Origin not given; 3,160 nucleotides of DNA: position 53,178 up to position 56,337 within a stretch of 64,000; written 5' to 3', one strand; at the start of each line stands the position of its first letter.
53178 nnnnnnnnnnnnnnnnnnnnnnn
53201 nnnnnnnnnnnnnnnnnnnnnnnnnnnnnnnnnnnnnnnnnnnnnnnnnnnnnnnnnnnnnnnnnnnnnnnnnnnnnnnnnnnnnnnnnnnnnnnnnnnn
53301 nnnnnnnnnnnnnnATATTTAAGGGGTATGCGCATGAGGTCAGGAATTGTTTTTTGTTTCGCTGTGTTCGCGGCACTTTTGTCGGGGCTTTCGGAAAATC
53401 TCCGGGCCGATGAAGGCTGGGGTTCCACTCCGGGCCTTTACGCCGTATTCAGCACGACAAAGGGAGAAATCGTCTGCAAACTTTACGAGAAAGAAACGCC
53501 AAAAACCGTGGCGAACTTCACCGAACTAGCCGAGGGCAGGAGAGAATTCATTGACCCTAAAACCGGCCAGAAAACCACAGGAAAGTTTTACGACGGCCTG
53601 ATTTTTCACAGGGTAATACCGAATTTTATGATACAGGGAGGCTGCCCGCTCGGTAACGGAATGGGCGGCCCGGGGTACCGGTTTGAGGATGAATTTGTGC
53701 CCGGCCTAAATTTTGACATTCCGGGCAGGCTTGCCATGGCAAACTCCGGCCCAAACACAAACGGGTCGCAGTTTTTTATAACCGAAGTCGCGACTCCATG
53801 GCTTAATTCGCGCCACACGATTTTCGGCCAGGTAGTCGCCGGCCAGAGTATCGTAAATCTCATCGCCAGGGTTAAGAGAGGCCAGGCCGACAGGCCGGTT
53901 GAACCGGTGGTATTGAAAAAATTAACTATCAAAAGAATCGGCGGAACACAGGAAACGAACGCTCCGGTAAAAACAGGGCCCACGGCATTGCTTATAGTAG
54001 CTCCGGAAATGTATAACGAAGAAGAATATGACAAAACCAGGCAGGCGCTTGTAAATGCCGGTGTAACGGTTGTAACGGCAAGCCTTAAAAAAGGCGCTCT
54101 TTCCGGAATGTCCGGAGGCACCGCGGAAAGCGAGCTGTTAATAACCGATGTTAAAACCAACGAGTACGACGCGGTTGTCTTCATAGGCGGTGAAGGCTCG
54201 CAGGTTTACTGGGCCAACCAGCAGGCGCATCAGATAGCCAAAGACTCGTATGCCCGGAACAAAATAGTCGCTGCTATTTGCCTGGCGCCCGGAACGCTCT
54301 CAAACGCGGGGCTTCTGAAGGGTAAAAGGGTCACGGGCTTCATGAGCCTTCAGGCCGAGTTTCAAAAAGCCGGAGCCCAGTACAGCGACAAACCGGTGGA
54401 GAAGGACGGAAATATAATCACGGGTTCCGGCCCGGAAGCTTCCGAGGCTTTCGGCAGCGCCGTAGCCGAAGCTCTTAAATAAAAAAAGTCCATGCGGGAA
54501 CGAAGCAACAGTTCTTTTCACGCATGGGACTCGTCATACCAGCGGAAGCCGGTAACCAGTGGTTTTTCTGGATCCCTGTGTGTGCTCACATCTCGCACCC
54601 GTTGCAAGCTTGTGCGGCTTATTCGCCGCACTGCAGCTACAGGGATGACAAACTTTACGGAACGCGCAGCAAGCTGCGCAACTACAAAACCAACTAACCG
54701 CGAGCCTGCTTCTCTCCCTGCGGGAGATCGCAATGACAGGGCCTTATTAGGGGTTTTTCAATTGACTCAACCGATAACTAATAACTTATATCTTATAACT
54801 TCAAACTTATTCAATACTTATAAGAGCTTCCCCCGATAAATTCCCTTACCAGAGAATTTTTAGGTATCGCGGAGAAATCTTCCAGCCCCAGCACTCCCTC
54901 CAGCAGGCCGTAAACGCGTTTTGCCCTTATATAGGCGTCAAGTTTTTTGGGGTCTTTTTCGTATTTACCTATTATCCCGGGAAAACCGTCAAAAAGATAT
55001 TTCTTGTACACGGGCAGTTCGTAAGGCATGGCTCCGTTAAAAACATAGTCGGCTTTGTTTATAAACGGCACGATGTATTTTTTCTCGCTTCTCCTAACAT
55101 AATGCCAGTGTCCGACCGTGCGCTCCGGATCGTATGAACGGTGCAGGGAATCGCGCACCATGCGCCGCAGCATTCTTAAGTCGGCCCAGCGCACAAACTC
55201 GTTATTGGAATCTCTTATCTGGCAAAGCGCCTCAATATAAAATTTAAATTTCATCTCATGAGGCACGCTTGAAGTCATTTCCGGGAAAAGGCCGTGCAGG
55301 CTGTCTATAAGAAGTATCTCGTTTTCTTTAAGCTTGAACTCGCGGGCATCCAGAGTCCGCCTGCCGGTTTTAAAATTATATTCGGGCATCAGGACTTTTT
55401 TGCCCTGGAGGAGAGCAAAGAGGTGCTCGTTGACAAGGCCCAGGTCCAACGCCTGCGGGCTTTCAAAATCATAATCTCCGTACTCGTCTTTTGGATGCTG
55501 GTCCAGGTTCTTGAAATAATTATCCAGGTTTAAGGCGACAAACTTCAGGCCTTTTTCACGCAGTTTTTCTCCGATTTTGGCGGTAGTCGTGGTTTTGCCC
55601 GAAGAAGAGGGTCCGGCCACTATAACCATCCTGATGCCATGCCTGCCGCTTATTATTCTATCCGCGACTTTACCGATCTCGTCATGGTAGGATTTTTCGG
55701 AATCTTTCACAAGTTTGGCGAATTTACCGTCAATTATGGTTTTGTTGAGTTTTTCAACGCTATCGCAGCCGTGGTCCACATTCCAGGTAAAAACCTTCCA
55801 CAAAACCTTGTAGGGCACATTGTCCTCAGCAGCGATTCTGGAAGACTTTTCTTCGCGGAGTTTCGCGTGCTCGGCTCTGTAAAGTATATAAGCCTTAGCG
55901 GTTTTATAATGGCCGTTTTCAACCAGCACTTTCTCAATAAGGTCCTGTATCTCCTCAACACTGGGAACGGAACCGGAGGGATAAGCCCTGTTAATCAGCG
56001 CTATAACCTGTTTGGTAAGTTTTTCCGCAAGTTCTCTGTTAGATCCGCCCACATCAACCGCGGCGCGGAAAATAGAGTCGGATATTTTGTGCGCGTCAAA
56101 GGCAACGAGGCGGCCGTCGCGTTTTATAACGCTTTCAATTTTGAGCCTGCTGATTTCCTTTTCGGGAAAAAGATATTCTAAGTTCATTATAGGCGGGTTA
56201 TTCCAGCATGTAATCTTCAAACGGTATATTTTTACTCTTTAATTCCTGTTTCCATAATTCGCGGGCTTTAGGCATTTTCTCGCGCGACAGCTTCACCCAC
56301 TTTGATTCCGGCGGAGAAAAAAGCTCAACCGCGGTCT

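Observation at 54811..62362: Translationally chained seven-gene operon mixing nucleoside salvage, phosphate transport and three unknown proteins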

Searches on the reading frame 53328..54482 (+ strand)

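Call 5: search_protein_families(library=ncbifam, proteins=[window:53328-54482:+], max_evalue=0.01)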
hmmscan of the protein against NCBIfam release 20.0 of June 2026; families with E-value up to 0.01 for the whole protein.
window:53328-54482:+ (384 aa): 6 families
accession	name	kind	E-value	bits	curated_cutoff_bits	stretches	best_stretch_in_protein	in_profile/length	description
TIGR01382.1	PfpI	subfamily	2e-30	105.6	139.05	1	221-384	2-169/169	DJ-1/PfpI/YhbO family deglycase/protease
NF040823.1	deglyc_PfpI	equivalog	6.9e-22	78.1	330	1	238-369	20-151/166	deglycase PfpI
TIGR01383.1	not_thiJ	equivalog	8.4e-21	74.5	131.25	1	229-383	10-168/180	DJ-1 family glyoxalase III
NF008057.0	PRK10791.1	equivalog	3.5e-13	49.6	297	1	40-201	3-162/164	peptidylprolyl isomerase B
NF008151.0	PRK10903.1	equivalog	2.9e-11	43.2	308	1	38-195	30-182/190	peptidylprolyl isomerase A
NF008605.0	PRK11574.1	equivalog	5.3e-09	36.1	252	1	220-377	5-166/196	protein deglycase YajL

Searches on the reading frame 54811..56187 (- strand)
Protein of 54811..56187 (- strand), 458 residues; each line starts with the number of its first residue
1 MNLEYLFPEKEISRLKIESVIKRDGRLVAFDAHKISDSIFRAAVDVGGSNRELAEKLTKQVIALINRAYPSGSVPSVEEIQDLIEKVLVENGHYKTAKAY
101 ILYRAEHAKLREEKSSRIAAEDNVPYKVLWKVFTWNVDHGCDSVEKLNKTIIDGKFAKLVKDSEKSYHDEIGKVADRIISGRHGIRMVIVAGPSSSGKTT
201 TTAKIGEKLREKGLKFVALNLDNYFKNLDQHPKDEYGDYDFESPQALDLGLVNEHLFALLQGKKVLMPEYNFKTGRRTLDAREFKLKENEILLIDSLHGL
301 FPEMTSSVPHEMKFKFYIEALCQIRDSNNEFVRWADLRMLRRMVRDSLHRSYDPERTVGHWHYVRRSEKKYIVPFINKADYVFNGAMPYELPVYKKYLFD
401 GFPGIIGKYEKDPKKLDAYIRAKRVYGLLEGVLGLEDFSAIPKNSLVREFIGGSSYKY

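Call 4: search_protein_families(library=pfam, proteins=[window:54811-56187:-], max_evalue=0.01)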
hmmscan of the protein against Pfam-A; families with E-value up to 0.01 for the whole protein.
window:54811-56187:- (458 aa): 9 families
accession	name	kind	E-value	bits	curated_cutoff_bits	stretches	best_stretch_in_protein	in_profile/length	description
PF03477.21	ATP-cone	-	4.1e-23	82.2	25.8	1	19-108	2-87/88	ATP cone domain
PF00485.24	PRK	-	4.9e-21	75.9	22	1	189-384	3-188/196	Phosphoribulokinase / Uridine kinase family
PF01656.29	CbiA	-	7.6e-05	23.1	25.4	1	188-229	2-43/125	CobQ/CobB/MinD/ParA nucleotide binding domain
PF13191.12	AAA_16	-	0.00067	20.6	32.6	1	176-224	17-63/167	AAA ATPase domain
PF00448.28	SRP54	-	0.003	17.7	22.7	1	187-224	3-40/196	SRP54-type protein, GTPase domain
PF00009.33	GTP_EFTU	-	0.0035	17.4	26.5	0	185-211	3-29/188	Elongation factor Tu GTP binding domain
PF03029.23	ATP_bind_1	-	0.0036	17.6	27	1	190-225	1-36/240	Conserved hypothetical ATP binding protein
PF13671.12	AAA_33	-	0.0037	18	27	1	187-237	1-46/143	AAA domain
PF20720.3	nSTAND3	-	0.0082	16.3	27.2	0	186-226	18-59/155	Novel STAND NTPase 3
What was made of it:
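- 54811..56187 (-): ATP-cone plus PRK/uridine-kinase-family kinase (458 aa); last gene of the string. PF03477 at 82.2 bits and PF00485 at 75.9 bits (call 4).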

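Call 5: search_protein_families(library=ncbifam, proteins=[window:54811-56187:-], max_evalue=0.01)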
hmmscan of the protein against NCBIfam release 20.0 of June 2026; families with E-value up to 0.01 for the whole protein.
window:54811-56187:- (458 aa): 18 families
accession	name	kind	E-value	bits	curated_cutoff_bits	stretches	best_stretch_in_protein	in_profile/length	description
NF004018.0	PRK05480.1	equivalog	1.5e-23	83.4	180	1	187-383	8-185/210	uridine kinase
TIGR00235.1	udk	equivalog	3.6e-23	82.3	220.3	1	187-382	8-184/207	uridine kinase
NF005497.0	PRK07111.1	equivalog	1.2e-22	80.1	764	1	17-124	2-108/746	anaerobic ribonucleoside triphosphate reductase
NF006207.0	PRK08332.1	equivalog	8.7e-21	72.9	2400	1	16-119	2-103/1684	vitamin B12-dependent ribonucleotide reductase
NF006126.0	PRK08270.1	equivalog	1.3e-19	70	548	1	18-125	3-106/684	ribonucleoside triphosphate reductase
NF005010.0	PRK06406.1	subfamily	6.1e-19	67.8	1125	1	16-122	3-109/771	vitamin B12-dependent ribonucleotide reductase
NF005544.0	PRK07207.1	equivalog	8.9e-18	63.5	965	1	17-129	33-152/965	ribonucleoside-diphosphate reductase subunit alpha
NF009028.0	PRK12364.1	equivalog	3.9e-16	58.2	1377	1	20-119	3-103/842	ribonucleoside-diphosphate reductase subunit alpha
NF009029.0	PRK12365.1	equivalog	3.7e-14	51.7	1350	1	16-125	116-232/1046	ribonucleoside-diphosphate reductase subunit alpha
NF005655.0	PRK07429.1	subfamily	2.4e-13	49.9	236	1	186-382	9-182/326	phosphoribulokinase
NF006732.0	PRK09263.1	equivalog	2.1e-12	46.3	657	1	19-116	4-97/712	anaerobic ribonucleoside-triphosphate reductase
NF005807.0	PRK07667.1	equivalog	7.5e-06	25.6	221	1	186-296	18-127/193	kinase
TIGR03499.1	FlhF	equivalog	0.0002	21.5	174.15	1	186-223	199-238/286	flagellar biosynthesis GTPase FlhF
NF010340.0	PRK13768.1-2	equivalog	0.00038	20.3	293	1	186-233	4-51/265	GTPase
TIGR01968.1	minD_bact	equivalog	0.00073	19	212.9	1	187-229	4-46/261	septum site-determining protein MinD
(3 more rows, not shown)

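Call 6: search_protein_families(library=padloc, proteins=[window:54811-56187:-], max_evalue=0.01)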
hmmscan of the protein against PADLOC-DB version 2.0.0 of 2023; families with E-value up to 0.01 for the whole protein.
window:54811-56187:- (458 aa): 1 family
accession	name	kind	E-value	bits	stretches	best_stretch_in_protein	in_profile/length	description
PDLC04140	mad8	-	0.0003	18.4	1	186-346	28-118/314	mads_8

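Call 55: search_solved_structures(query=window:54811-56187:-, max_evalue=0.001, show_alignments=1)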
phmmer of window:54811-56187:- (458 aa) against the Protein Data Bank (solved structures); distinct sequences matched with E-value up to 0.001: 19.
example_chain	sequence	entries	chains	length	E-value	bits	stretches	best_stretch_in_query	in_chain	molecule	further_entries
3w8r_A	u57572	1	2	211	1.5e-12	50.2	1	188-360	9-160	Uridine kinase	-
3asy_A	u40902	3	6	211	2.2e-12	49.6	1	188-360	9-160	Uridine kinase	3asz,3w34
5olk_A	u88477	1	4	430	1.3e-09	40.5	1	13-112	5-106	Ribonucleoside-diphosphate reductase, beta subunit 1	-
5im3_A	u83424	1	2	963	1.4e-09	40.4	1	20-121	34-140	Ribonucleoside-diphosphate reductase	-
9y3v_K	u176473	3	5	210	1.5e-09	40.3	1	188-385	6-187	Uridine kinase P10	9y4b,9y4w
6gve_J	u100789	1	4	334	3.2e-08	35.9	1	186-318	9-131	Phosphoribulokinase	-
2jeo_A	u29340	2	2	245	3.5e-08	35.8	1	188-281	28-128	URIDINE-CYTIDINE KINASE 1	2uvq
9sgf_A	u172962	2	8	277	3.9e-08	35.6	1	187-281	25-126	Uridine-cytidine kinase 1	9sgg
6hzk_A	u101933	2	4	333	5.7e-07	31.8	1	186-319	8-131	Phosphoribulokinase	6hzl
6kev_A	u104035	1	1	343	5.8e-07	31.8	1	186-319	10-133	Phosphoribulokinase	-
9d3x_A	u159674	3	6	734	8.8e-07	31.2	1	19-107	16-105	Anaerobic ribonucleoside-triphosphate reductase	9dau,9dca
6pwz_A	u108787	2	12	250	1.2e-06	30.7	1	188-382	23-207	Uridine-cytidine kinase 2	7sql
1udw_A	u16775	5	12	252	1.2e-06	30.7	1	188-382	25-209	Uridine-cytidine kinase 2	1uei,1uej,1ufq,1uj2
6n53_A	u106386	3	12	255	1.3e-06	30.6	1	188-382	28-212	Uridine-cytidine kinase 2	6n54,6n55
1xrj_A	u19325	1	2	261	1.4e-06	30.5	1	188-382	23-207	Uridine-cytidine kinase 2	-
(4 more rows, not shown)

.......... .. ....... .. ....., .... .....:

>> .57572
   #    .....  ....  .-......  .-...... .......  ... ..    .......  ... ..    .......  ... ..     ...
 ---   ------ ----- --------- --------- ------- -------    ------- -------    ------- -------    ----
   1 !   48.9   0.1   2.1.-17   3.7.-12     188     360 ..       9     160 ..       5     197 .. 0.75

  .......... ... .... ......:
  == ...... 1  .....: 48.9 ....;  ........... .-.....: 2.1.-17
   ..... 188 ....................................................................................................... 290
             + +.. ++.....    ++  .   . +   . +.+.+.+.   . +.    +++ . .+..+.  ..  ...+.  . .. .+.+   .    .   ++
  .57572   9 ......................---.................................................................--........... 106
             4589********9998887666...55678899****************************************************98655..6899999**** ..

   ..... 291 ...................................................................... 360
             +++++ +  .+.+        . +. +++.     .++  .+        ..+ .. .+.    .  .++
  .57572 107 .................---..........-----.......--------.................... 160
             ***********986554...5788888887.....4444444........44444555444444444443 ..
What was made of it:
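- On ATP-cone domain (PF03477): 82.2 bits against 25.8, residues 19-108 (call 4); matches RNR ATP-cones in the PDB (call 55).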
